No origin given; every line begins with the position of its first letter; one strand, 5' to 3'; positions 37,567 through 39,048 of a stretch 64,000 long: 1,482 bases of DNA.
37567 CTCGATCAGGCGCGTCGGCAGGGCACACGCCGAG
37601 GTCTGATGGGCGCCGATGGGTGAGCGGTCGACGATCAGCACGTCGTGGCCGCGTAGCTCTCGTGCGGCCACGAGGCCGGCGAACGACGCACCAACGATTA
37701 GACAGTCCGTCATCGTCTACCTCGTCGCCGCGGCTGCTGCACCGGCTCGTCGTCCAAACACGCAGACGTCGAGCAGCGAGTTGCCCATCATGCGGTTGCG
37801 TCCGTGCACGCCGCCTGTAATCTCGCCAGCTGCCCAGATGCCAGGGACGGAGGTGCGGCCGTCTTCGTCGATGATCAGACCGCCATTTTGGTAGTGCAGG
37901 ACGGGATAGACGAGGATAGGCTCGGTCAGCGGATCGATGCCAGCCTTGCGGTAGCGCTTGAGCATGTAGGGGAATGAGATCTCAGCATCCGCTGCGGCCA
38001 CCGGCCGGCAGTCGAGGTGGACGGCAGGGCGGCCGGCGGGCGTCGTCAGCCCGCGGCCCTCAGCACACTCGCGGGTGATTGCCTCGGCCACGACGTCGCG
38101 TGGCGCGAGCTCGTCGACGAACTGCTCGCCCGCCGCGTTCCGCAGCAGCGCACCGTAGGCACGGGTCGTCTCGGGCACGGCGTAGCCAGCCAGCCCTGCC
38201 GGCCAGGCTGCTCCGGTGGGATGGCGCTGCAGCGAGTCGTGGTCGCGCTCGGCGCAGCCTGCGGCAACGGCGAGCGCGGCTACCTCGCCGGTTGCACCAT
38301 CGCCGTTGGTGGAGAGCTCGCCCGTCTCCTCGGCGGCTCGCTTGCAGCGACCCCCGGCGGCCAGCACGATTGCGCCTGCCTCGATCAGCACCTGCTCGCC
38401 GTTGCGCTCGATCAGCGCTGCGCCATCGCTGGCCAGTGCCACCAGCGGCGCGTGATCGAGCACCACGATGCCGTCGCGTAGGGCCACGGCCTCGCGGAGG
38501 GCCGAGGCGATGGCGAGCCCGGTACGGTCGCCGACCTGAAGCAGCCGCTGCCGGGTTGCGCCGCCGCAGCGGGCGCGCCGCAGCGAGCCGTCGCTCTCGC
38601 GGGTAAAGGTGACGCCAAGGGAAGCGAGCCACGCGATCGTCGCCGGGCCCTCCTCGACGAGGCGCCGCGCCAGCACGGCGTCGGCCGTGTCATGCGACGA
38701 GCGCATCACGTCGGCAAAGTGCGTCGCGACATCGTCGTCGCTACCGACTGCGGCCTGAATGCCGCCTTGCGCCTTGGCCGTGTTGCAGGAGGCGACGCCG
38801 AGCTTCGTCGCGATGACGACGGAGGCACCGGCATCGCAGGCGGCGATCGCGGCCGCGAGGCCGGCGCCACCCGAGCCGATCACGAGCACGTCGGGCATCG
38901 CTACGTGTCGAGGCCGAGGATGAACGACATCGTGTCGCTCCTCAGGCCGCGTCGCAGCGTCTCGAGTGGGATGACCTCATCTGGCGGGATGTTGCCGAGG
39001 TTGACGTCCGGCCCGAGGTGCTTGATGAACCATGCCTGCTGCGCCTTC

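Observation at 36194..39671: Orphan ComA (phosphosulfolactate synthase) operon with two flavoproteins and an ACT-like protein, heading an envelope-glycan gene run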

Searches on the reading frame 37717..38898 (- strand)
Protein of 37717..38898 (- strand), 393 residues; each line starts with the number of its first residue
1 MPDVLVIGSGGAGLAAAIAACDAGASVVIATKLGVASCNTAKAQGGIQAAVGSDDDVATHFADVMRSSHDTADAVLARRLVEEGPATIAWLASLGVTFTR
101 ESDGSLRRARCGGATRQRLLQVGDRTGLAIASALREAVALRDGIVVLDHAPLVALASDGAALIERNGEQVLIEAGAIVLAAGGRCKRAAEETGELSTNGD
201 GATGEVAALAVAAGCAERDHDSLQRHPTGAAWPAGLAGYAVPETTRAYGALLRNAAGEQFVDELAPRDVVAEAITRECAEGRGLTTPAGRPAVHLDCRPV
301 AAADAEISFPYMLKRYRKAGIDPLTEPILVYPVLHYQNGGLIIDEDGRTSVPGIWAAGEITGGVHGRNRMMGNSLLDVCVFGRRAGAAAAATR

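Call 3: search_protein_families(library=pfam, proteins=[window:37717-38898:-], max_evalue=0.01)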
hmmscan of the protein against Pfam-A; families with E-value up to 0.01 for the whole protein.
window:37717-38898:- (393 aa): 6 families
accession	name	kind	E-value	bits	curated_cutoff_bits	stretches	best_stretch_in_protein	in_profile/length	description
PF00890.30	FAD_binding_2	-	4.1e-62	211.2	20.4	1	3-375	1-414/414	FAD binding domain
PF07992.20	Pyr_redox_2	-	1.4e-09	38.2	26.1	2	337-365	253-278/291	Pyridine nucleotide-disulphide oxidoreductase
PF01266.30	DAO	-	4.1e-05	23.7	27.9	1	3-119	1-102/353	FAD dependent oxidoreductase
PF03486.20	HI0933_like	-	9.9e-05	22.3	50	1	3-106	2-101/244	HI0933-like protein Rossmann domain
PF12831.13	FAD_oxidored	-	0.00061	19.6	27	1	3-32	1-30/416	FAD dependent oxidoreductase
PF01134.28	GIDA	-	0.006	16.1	22.1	1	3-42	1-44/391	Glucose inhibited division protein A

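Call 4: search_protein_families(library=ncbifam, proteins=[window:37717-38898:-], max_evalue=0.01)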
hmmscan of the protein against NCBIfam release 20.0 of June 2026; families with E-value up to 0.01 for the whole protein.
window:37717-38898:- (393 aa): 66 families (the best 25 are shown)
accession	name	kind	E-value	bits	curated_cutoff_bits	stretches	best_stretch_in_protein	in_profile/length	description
NF004900.0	PRK06263.1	equivalog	1.3e-74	251.7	718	1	3-390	9-401/546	fumarate reductase (CoM/CoB) subunit TfrA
TIGR00551.1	nadB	equivalog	8.3e-72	242.4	452.75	1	3-390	4-386/489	L-aspartate oxidase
NF005867.0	PRK07804.1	equivalog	3e-71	240.3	639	1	3-392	20-416/548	L-aspartate oxidase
NF005701.0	PRK07512.1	equivalog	4.3e-71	239.8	528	1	3-391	11-395/516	L-aspartate oxidase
TIGR01812.1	sdhA_frdA_Gneg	subfamily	1.2e-69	235.3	567.3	1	3-391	1-402/568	succinate dehydrogenase or fumarate reductase, flavoprotein subunit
NF005866.0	PRK07803.1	equivalog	7.5e-67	225.9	819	2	3-261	10-284/631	fumarate reductase/succinate dehydrogenase flavoprotein subunit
NF004724.0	PRK06069.1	subfamily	9.4e-64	215.6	826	1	3-390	7-411/577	succinate dehydrogenase/fumarate reductase flavoprotein subunit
NF005636.0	PRK07395.1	subfamily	9.7e-63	212.2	723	1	3-384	14-397/560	L-aspartate oxidase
NF006567.0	PRK09077.1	equivalog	6.7e-58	196.2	629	1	3-387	10-403/537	L-aspartate oxidase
NF004820.0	PRK06175.1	equivalog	2.5e-57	194.7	472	1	3-387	6-381/433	L-aspartate oxidase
NF005978.0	PRK08071.1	equivalog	1.9e-56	191.6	621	1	3-388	5-383/514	L-aspartate oxidase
TIGR01816.1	sdhA_forward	equivalog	6.3e-53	179.8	727.35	1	3-390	4-412/584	succinate dehydrogenase flavoprotein subunit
NF006686.0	PRK09231.1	equivalog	4.3e-51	174.1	854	2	3-261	7-264/598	fumarate reductase (quinol) flavoprotein subunit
TIGR01176.1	fum_red_Fp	equivalog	3.7e-49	167.8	932.7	2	263-390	282-410/580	fumarate reductase (quinol) flavoprotein subunit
TIGR01813.1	flavo_cyto_c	subfamily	1.5e-48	165.6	285.45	2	3-280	1-292/444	flavocytochrome c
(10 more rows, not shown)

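Call 11: find_homologous_proteins(query=window:37717-38898:-, max_evalue=1e-20)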
Query window:37717-38898:- (393 aa): 8000 proteins with E <= 1e-20 among 8000 candidates; the best 120 are listed.
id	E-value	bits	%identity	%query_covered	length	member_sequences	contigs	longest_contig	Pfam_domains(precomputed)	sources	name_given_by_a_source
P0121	3.3e-245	831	99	100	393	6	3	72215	PF00890.31,PF07992.21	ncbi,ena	-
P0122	1.7e-213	727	84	97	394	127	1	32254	PF01266.31,PF00890.31,PF07992.21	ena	-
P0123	2.2e-199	680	83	97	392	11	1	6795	PF00890.31,PF07992.21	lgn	-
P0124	9.9e-199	678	80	97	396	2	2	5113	PF01266.31,PF00890.31,PF07992.21,PF03486.21,PF12831.14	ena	-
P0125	6.9e-198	675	81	97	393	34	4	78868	PF01266.31,PF00890.31,PF07992.21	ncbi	-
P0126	1.2e-196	671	80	97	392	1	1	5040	PF01266.31,PF00890.31,PF07992.21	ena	-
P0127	2.8e-196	670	81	97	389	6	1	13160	PF01266.31,PF00890.31,PF07992.21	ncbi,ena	-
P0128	6.4e-196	669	82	97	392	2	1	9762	PF00890.31,PF07992.21,PF03486.21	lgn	-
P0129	1.2e-195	668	82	97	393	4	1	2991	PF01266.31,PF00890.31,PF07992.21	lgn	-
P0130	2.3e-195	667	82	97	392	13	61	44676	PF01266.31,PF00890.31,PF07992.21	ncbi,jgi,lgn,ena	jgi:succinate dehydrogenase / fumarate reductase flavoprotein subunit/L-aspartate oxidase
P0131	4.5e-195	666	80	97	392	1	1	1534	PF01266.31,PF00890.31,PF07992.21,PF03486.21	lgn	-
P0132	5.5e-195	666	81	97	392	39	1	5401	PF01266.31,PF00890.31,PF07992.21,PF03486.21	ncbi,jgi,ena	jgi:succinate dehydrogenase / fumarate reductase flavoprotein subunit/L-aspartate oxidase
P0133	8.3e-195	665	80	97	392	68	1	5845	PF01266.31,PF00890.31,PF07992.21,PF03486.21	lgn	-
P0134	8.6e-195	665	80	97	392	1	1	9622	PF01266.31,PF00890.31,PF07992.21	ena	-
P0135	1.2e-194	665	80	97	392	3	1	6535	PF01266.31,PF00890.31,PF07992.21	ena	-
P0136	3.1e-194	663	81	97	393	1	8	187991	PF01266.31,PF00890.31,PF07992.21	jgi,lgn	-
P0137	3.8e-194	663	80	97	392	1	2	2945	PF01266.31,PF00890.31,PF07992.21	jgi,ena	jgi:succinate dehydrogenase / fumarate reductase flavoprotein subunit/L-aspartate oxidase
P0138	4.3e-194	663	80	97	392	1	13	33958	PF01266.31,PF00890.31,PF07992.21,PF03486.21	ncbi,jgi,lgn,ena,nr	ncbi:MAG: FAD-binding protein [Gaiellales bacterium]|jgi:L-aspartate oxidase|nr:FAD-binding protein 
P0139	4.7e-194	663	81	97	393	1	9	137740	PF01266.31,PF00890.31,PF07992.21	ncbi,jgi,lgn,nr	ncbi:MAG: FAD-binding protein [Actinobacteria bacterium]|nr:FAD-binding protein [Actinomycetota bact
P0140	1.2e-193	662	80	97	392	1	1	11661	PF01266.31,PF00890.31,PF07992.21,PF03486.21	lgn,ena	-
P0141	1.5e-193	661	80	97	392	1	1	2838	PF01266.31,PF00890.31,PF07992.21,PF03486.21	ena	-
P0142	1.9e-193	661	80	97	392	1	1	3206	PF01266.31,PF00890.31,PF07992.21,PF03486.21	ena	-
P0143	6.8e-193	659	79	97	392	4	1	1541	PF01266.31,PF00890.31,PF07992.21,PF03486.21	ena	-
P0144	2.4e-191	654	79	92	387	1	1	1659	PF00890.31,PF07992.21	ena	-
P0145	2.6e-191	654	79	97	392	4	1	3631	PF01266.31,PF00890.31,PF07992.21,PF03486.21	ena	-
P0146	6.7e-191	652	80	97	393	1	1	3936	PF01266.31,PF00890.31,PF07992.21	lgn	-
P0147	5.1e-187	640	78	97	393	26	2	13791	PF01266.31,PF00890.31,PF07992.21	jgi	jgi:succinate dehydrogenase / fumarate reductase flavoprotein subunit/L-aspartate oxidase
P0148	2.6e-185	634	78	97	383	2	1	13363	PF01266.31,PF00890.31,PF07992.21,PF03486.21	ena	-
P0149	6.0e-185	633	78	97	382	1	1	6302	PF01266.31,PF00890.31,PF07992.21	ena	-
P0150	3.7e-169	581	72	98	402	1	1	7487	PF01266.31,PF00890.31,PF07992.21,PF03486.21,PF12831.14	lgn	-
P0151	4.2e-168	577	71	96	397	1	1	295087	PF01266.31,PF00890.31,PF07992.21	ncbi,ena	-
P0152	1.3e-163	563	69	96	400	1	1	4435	PF01266.31,PF00890.31,PF07992.21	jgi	jgi:L-aspartate oxidase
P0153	1.5e-163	563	86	73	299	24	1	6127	PF00890.31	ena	-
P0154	7.8e-163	560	70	96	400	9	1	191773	PF01266.31,PF00890.31,PF07992.21,PF03486.21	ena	-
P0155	1.2e-162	559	70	99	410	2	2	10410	PF01266.31,PF00890.31,PF07992.21,PF03486.21,PF01134.29,PF12831.14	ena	-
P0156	5.7e-161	554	69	96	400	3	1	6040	PF01266.31,PF00890.31,PF07992.21,PF03486.21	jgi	-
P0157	6.9e-161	554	68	96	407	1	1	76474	PF01266.31,PF00890.31,PF07992.21,PF03486.21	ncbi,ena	-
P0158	5.1e-159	548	69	99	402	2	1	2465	PF01266.31,PF00890.31,PF07992.21,PF03486.21,PF12831.14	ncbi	-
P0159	5.6e-159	547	69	96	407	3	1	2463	PF01266.31,PF00890.31,PF07992.21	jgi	jgi:succinate dehydrogenase / fumarate reductase flavoprotein subunit/L-aspartate oxidase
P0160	9.4e-158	543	81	78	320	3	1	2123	PF00890.31,PF07992.21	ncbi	ncbi:MAG: FAD-binding protein, partial [Actinomycetota bacterium]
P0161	7.6e-157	540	67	97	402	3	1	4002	PF01266.31,PF00890.31,PF07992.21,PF03486.21,PF12831.14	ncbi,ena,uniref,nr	ncbi:MAG: L-aspartate oxidase [uncultured Thermoleophilia bacterium]|uniref:L-aspartate oxidase n=1 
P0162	2.3e-156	539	68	97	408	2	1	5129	PF01266.31,PF00890.31,PF07992.21,PF03486.21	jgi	jgi:L-aspartate oxidase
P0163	4.0e-156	538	67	96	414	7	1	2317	PF01266.31,PF00890.31,PF07992.21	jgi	jgi:L-aspartate oxidase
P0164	8.9e-156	537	67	96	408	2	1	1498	PF01266.31,PF00890.31,PF07992.21,PF12831.14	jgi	jgi:L-aspartate oxidase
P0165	1.0e-155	537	66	96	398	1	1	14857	PF01266.31,PF00890.31,PF07992.21,PF03486.21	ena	-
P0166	1.4e-155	536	68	97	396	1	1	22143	PF01266.31,PF00890.31,PF07992.21,PF03486.21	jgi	jgi:aspartate oxidase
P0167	2.6e-155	535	66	96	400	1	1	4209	PF00890.31,PF07992.21,PF03486.21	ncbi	-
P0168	2.9e-155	535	67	97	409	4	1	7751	PF01266.31,PF00890.31,PF07992.21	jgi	jgi:L-aspartate oxidase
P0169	4.1e-155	535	66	97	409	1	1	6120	PF01266.31,PF00890.31,PF07992.21,PF03486.21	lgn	-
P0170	4.2e-155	535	67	97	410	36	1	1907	PF01266.31,PF00890.31,PF07992.21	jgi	jgi:succinate dehydrogenase / fumarate reductase flavoprotein subunit/L-aspartate oxidase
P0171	6.8e-155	534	67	97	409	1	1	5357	PF01266.31,PF00890.31,PF07992.21,PF03486.21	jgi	jgi:L-aspartate oxidase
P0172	1.3e-154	533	68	96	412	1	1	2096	PF01266.31,PF00890.31,PF07992.21,PF03486.21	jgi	jgi:L-aspartate oxidase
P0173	1.5e-154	533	67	97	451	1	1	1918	PF00890.31,PF07992.21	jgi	jgi:succinate dehydrogenase / fumarate reductase flavoprotein subunit/L-aspartate oxidase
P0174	2.3e-154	532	67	97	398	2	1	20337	PF01266.31,PF00890.31,PF07992.21,PF03486.21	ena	-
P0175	3.6e-154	532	67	97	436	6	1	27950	PF00890.31,PF07992.21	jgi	jgi:L-aspartate oxidase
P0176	3.9e-154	531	67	98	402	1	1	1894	PF01266.31,PF00890.31,PF07992.21,PF03486.21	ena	-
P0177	4.9e-154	531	67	99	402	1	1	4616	PF01266.31,PF00890.31,PF07992.21,PF03486.21,PF12831.14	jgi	jgi:aspartate oxidase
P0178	5.4e-154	531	67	97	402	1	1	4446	PF01266.31,PF00890.31,PF07992.21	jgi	jgi:succinate dehydrogenase / fumarate reductase flavoprotein subunit/L-aspartate oxidase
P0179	7.6e-154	531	68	98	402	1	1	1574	PF01266.31,PF00890.31,PF07992.21,PF03486.21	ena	-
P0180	8.6e-154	530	67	98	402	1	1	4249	PF01266.31,PF00890.31,PF07992.21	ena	-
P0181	8.9e-154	530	67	99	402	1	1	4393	PF01266.31,PF00890.31,PF07992.21,PF03486.21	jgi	jgi:L-aspartate oxidase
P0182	9.5e-154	530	67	97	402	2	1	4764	PF01266.31,PF00890.31,PF07992.21,PF03486.21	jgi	jgi:aspartate oxidase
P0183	1.6e-153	529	66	96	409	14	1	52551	PF01266.31,PF00890.31,PF07992.21,PF12831.14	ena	-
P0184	2.5e-153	529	67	97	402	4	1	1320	PF01266.31,PF00890.31,PF07992.21,PF03486.21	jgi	jgi:succinate dehydrogenase / fumarate reductase flavoprotein subunit/L-aspartate oxidase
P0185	2.6e-153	529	67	97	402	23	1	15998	PF01266.31,PF00890.31,PF07992.21,PF03486.21,PF12831.14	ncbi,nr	ncbi:MAG: FAD-dependent oxidoreductase [Actinomycetota bacterium]|nr:FAD-dependent oxidoreductase [A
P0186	4.3e-153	528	67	97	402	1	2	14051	PF01266.31,PF00890.31,PF07992.21,PF03486.21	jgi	jgi:succinate dehydrogenase / fumarate reductase flavoprotein subunit/L-aspartate oxidase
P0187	4.5e-153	528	67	97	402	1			PF01266.31,PF00890.31,PF07992.21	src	-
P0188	5.8e-153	528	68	99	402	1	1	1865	PF01266.31,PF00890.31,PF07992.21,PF03486.21,PF12831.14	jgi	jgi:L-aspartate oxidase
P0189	8.5e-153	527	67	97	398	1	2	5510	PF01266.31,PF00890.31,PF07992.21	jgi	jgi:L-aspartate oxidase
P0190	9.9e-153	527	67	97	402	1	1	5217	PF01266.31,PF00890.31,PF07992.21,PF03486.21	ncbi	-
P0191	1.3e-152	526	68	99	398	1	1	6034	PF01266.31,PF00890.31,PF07992.21,PF03486.21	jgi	jgi:L-aspartate oxidase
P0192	2.9e-152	525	67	99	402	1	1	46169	PF01266.31,PF00890.31,PF07992.21,PF03486.21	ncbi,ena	-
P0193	3.0e-152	525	67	98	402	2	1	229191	PF01266.31,PF00890.31,PF07992.21,PF03486.21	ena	-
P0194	3.6e-152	525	65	99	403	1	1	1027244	PF01266.31,PF00890.31,PF07992.21,PF03486.21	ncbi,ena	-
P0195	4.9e-152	525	67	98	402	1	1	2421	PF01266.31,PF00890.31,PF07992.21,PF03486.21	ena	-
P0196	5.7e-152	524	67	96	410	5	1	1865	PF01266.31,PF00890.31,PF07992.21,PF12831.14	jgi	jgi:L-aspartate oxidase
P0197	6.4e-152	524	67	97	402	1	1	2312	PF01266.31,PF00890.31,PF07992.21,PF12831.14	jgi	jgi:succinate dehydrogenase/fumarate reductase flavoprotein subunit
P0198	6.5e-152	524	66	98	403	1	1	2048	PF01266.31,PF00890.31,PF07992.21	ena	-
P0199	6.6e-152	524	67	97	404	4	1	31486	PF01266.31,PF00890.31,PF07992.21,PF03486.21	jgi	jgi:aspartate oxidase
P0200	8.4e-152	524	67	96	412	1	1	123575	PF01266.31,PF00890.31,PF07992.21,PF03486.21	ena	-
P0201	9.7e-152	524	67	97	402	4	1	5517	PF01266.31,PF00890.31,PF07992.21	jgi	jgi:L-aspartate oxidase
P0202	1.0e-151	524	68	99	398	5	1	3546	PF01266.31,PF00890.31,PF07992.21,PF03486.21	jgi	jgi:L-aspartate oxidase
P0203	1.0e-151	524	67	99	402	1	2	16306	PF01266.31,PF00890.31,PF07992.21,PF03486.21,PF12831.14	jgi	jgi:aspartate oxidase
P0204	1.1e-151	523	67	97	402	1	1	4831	PF01266.31,PF00890.31,PF07992.21,PF03486.21,PF12831.14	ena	-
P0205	3.8e-151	522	67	96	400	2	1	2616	PF00890.31,PF07992.21,PF03486.21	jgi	jgi:L-aspartate oxidase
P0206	5.1e-151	521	66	96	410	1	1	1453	PF01266.31,PF00890.31,PF07992.21,PF12831.14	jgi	jgi:succinate dehydrogenase / fumarate reductase flavoprotein subunit/L-aspartate oxidase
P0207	8.6e-151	520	66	96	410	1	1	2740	PF01266.31,PF00890.31,PF07992.21,PF12831.14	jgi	jgi:succinate dehydrogenase / fumarate reductase flavoprotein subunit/L-aspartate oxidase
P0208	1.2e-150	520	67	98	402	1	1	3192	PF01266.31,PF00890.31,PF07992.21,PF03486.21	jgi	jgi:succinate dehydrogenase/fumarate reductase flavoprotein subunit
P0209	1.2e-150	520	66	97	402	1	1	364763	PF01266.31,PF00890.31,PF07992.21,PF12831.14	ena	-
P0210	1.7e-150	519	67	99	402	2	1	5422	PF01266.31,PF00890.31,PF07992.21,PF03486.21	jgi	jgi:succinate dehydrogenase/fumarate reductase flavoprotein subunit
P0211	2.0e-150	519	66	96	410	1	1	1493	PF01266.31,PF00890.31,PF07992.21,PF12831.14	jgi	jgi:L-aspartate oxidase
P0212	2.2e-150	519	66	98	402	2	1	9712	PF01266.31,PF00890.31,PF07992.21,PF03486.21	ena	-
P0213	2.8e-150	519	66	98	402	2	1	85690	PF01266.31,PF00890.31,PF07992.21,PF12831.14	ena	-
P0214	3.3e-150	519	66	96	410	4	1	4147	PF01266.31,PF00890.31,PF07992.21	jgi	jgi:L-aspartate oxidase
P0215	3.6e-150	518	66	96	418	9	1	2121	PF01266.31,PF00890.31,PF07992.21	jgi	jgi:L-aspartate oxidase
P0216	6.0e-150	518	66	97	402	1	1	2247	PF01266.31,PF00890.31,PF07992.21,PF03486.21,PF12831.14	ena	-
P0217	6.4e-150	518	67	98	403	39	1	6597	PF01266.31,PF00890.31,PF07992.21,PF03486.21,PF12831.14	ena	-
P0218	7.2e-150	517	67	96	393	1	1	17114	PF01266.31,PF00890.31,PF07992.21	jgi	jgi:aspartate oxidase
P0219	8.1e-150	517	66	97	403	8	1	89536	PF01266.31,PF00890.31,PF07992.21,PF03486.21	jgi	jgi:aspartate oxidase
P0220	8.4e-150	517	66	96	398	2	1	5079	PF01266.31,PF00890.31,PF07992.21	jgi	jgi:succinate dehydrogenase / fumarate reductase flavoprotein subunit/L-aspartate oxidase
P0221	8.8e-150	517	66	99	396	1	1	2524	PF01266.31,PF00890.31,PF07992.21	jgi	jgi:succinate dehydrogenase / fumarate reductase flavoprotein subunit/L-aspartate oxidase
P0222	9.1e-150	517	66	97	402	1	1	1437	PF01266.31,PF00890.31,PF07992.21,PF03486.21,PF12831.14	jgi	jgi:L-aspartate oxidase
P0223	9.4e-150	517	66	97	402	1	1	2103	PF01266.31,PF00890.31,PF07992.21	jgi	jgi:L-aspartate oxidase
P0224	1.1e-149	517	66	97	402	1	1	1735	PF01266.31,PF00890.31,PF07992.21,PF03486.21,PF12831.14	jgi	jgi:L-aspartate oxidase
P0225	1.3e-149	517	66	97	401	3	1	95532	PF01266.31,PF00890.31,PF07992.21,PF12831.14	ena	-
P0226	1.9e-149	516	66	97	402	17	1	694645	PF01266.31,PF00890.31,PF07992.21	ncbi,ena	-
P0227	1.9e-149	516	66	99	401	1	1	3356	PF01266.31,PF00890.31,PF07992.21,PF03486.21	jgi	jgi:succinate dehydrogenase / fumarate reductase flavoprotein subunit/L-aspartate oxidase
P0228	2.6e-149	516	65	97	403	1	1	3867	PF01266.31,PF00890.31,PF07992.21,PF03486.21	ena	-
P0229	3.1e-149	515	66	97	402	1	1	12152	PF01266.31,PF00890.31,PF07992.21,PF03486.21,PF12831.14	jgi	jgi:succinate dehydrogenase/fumarate reductase flavoprotein subunit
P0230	3.1e-149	515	66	96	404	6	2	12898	PF01266.31,PF00890.31,PF07992.21,PF03486.21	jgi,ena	-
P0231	4.0e-149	515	65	96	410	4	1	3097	PF01266.31,PF00890.31,PF07992.21,PF12831.14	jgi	jgi:L-aspartate oxidase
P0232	4.1e-149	515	65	97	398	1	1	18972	PF01266.31,PF00890.31,PF07992.21,PF03486.21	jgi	jgi:succinate dehydrogenase / fumarate reductase flavoprotein subunit/L-aspartate oxidase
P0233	6.6e-149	514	67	98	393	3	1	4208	PF00890.31,PF07992.21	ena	-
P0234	9.5e-149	514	66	98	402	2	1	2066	PF01266.31,PF00890.31,PF07992.21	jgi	jgi:L-aspartate oxidase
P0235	1.0e-148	514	66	98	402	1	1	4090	PF01266.31,PF00890.31,PF07992.21,PF03486.21,PF12831.14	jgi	jgi:L-aspartate oxidase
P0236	1.0e-148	514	66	97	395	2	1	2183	PF01266.31,PF00890.31,PF07992.21,PF03486.21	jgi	jgi:L-aspartate oxidase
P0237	1.2e-148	513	66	98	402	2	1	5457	PF01266.31,PF00890.31,PF07992.21,PF03486.21,PF12831.14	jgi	jgi:succinate dehydrogenase / fumarate reductase flavoprotein subunit/L-aspartate oxidase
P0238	1.2e-148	513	66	96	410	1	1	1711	PF01266.31,PF00890.31,PF07992.21,PF12831.14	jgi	jgi:L-aspartate oxidase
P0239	1.4e-148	513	66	99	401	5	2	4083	PF01266.31,PF00890.31,PF07992.21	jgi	jgi:succinate dehydrogenase / fumarate reductase flavoprotein subunit/L-aspartate oxidase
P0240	1.5e-148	513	66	96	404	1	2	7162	PF01266.31,PF00890.31,PF07992.21,PF03486.21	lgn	-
